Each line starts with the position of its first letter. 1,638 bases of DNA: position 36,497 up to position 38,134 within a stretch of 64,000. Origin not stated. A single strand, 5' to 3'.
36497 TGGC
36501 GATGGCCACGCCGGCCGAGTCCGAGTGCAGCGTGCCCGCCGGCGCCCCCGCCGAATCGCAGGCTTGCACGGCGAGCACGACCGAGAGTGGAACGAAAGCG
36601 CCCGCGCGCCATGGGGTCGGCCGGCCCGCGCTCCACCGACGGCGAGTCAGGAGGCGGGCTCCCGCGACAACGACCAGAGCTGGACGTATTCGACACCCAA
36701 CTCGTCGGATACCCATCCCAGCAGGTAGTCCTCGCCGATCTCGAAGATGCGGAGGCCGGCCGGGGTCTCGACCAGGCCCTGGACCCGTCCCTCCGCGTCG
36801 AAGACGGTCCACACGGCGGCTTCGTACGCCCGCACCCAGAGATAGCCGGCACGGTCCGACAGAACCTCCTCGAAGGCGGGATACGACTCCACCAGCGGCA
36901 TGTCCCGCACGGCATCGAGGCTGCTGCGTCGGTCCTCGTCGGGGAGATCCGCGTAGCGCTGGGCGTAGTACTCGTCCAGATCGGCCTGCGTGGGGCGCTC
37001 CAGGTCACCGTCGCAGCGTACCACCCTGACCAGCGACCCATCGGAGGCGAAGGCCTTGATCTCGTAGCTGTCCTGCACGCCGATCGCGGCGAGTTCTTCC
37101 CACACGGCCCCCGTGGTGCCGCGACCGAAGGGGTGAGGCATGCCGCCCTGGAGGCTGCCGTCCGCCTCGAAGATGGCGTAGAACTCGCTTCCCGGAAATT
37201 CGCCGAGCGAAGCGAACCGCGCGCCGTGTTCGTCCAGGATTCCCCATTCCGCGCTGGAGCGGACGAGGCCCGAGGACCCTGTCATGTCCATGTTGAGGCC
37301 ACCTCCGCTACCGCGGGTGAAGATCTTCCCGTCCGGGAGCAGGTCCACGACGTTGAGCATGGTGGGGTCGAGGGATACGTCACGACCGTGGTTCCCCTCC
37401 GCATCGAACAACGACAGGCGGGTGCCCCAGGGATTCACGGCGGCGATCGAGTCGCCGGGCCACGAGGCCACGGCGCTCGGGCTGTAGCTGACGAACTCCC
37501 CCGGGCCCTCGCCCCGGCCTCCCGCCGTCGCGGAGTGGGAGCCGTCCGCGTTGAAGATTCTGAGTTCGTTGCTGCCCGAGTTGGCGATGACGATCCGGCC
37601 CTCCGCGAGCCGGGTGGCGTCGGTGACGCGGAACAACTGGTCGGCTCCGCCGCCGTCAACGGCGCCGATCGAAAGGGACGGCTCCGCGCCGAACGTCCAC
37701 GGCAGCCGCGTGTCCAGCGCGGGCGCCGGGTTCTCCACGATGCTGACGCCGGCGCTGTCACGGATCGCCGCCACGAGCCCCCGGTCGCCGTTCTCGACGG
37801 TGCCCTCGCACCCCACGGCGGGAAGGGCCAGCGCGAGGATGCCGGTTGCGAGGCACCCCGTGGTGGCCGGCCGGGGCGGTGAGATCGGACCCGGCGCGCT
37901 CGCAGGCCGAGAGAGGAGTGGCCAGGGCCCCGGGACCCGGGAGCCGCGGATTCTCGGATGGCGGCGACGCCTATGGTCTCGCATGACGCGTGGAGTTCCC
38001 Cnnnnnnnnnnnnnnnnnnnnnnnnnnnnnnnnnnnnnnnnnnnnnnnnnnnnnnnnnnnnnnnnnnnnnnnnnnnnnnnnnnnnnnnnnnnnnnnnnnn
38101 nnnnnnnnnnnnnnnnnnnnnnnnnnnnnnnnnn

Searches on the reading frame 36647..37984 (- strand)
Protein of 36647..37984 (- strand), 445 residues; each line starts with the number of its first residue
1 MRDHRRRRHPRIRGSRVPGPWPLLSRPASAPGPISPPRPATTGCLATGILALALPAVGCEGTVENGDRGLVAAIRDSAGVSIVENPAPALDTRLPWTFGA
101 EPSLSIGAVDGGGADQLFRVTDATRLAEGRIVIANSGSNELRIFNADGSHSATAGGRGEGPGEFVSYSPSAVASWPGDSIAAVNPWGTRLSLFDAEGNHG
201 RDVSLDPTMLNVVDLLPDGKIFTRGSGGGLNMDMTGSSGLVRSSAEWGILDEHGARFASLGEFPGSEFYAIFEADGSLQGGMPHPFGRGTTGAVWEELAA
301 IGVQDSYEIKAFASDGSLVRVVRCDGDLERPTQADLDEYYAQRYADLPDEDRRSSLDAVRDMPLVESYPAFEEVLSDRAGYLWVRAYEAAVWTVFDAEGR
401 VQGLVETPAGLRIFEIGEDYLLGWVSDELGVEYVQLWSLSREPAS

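Call 4: search_protein_families(library=pfam, proteins=[window:36647-37984:-], max_evalue=0.1)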
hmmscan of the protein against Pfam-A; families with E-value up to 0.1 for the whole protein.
window:36647-37984:- (445 aa): 1 family
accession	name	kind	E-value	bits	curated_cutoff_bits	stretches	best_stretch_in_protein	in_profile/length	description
PF17170.10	DUF5128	-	1.7e-05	24.6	22.9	1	126-217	51-142/321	6-bladed beta-propeller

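Call 5: search_protein_families(library=ncbifam, proteins=[window:36647-37984:-], max_evalue=0.1)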
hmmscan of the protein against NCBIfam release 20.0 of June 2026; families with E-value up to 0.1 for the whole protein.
window:36647-37984:- (445 aa): 0 families
